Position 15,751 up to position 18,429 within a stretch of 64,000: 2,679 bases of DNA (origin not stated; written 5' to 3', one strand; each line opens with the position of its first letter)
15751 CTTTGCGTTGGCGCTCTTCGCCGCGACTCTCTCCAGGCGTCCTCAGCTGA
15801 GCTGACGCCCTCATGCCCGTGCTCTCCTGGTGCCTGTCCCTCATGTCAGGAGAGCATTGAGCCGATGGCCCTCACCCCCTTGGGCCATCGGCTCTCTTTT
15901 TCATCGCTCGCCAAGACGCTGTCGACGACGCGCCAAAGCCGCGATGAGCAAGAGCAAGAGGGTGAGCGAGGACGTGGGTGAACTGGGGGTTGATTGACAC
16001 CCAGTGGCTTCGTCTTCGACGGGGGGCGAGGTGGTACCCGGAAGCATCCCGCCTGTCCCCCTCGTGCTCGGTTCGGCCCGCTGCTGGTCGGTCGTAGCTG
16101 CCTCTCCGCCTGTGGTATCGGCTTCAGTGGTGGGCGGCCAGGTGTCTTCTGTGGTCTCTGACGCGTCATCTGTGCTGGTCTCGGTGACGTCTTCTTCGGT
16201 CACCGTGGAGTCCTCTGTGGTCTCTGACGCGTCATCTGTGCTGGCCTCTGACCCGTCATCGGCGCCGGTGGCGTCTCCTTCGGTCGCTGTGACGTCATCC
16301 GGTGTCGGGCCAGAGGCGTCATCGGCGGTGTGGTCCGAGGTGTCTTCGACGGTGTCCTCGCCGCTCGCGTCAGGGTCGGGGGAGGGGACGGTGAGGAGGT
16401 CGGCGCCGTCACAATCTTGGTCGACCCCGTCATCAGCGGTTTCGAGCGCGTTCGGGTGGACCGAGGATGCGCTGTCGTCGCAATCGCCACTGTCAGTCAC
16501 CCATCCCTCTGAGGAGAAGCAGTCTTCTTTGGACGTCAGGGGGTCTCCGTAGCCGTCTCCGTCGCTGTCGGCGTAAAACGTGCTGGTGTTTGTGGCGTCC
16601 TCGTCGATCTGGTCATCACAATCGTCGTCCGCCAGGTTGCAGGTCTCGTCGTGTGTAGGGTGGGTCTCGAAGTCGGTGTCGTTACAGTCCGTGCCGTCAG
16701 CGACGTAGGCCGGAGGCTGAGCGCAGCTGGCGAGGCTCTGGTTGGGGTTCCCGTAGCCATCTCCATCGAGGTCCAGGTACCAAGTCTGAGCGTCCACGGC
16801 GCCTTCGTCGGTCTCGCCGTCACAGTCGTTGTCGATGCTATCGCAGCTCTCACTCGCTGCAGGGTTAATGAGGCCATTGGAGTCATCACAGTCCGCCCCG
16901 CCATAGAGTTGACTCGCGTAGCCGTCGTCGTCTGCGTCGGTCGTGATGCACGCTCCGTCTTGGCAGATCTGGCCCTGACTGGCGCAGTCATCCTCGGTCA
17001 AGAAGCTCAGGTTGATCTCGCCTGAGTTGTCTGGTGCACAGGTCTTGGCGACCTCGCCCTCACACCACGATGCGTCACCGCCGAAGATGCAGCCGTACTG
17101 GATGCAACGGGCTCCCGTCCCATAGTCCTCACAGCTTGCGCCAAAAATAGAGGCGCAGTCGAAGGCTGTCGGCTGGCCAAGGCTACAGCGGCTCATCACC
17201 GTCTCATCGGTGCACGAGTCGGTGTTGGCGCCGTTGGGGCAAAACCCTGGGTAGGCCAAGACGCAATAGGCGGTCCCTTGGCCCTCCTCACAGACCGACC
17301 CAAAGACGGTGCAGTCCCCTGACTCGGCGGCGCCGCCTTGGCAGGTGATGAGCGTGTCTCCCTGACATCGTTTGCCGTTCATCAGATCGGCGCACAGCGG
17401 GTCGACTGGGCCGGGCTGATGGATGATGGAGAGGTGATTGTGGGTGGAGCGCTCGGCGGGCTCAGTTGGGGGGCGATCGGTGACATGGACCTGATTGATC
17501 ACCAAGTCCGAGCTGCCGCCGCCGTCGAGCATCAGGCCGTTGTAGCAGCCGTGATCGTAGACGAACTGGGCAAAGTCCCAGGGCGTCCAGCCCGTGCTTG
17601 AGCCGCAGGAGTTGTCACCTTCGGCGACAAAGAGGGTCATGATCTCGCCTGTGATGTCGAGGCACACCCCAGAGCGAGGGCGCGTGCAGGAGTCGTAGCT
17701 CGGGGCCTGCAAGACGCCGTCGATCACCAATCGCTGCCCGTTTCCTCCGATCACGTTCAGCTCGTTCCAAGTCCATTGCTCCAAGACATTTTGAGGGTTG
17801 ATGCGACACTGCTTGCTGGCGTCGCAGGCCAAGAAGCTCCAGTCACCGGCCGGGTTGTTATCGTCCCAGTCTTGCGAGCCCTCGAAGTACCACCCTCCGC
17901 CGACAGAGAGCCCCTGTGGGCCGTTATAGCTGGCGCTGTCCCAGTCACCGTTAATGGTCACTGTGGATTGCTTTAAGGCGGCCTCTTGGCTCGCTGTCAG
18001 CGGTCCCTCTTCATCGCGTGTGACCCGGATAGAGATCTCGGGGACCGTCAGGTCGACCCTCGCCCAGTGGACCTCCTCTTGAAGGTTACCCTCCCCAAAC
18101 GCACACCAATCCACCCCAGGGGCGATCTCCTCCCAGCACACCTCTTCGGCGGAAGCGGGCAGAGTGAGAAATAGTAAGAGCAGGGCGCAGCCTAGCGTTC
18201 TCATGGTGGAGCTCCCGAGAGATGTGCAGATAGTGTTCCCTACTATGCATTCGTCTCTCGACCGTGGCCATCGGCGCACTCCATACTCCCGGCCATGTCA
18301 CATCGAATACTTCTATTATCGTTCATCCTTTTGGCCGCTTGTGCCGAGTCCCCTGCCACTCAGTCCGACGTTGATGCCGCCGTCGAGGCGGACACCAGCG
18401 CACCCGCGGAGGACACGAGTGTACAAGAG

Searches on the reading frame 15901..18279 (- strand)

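Call 58: search_protein_families(library=pfam, proteins=[window:15901-18279:-], max_evalue=0.00001)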
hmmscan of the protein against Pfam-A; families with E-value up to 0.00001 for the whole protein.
window:15901-18279:- (792 aa): 2 families
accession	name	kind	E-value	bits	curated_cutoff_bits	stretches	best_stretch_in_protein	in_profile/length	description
PF11617.13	Cu-binding_MopE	-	4.7e-23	81.5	27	2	463-492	1-30/30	Putative metal-binding motif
PF09992.14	NAGPA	-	2.6e-19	70.5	25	1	106-285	4-168/169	Phosphodiester glycosidase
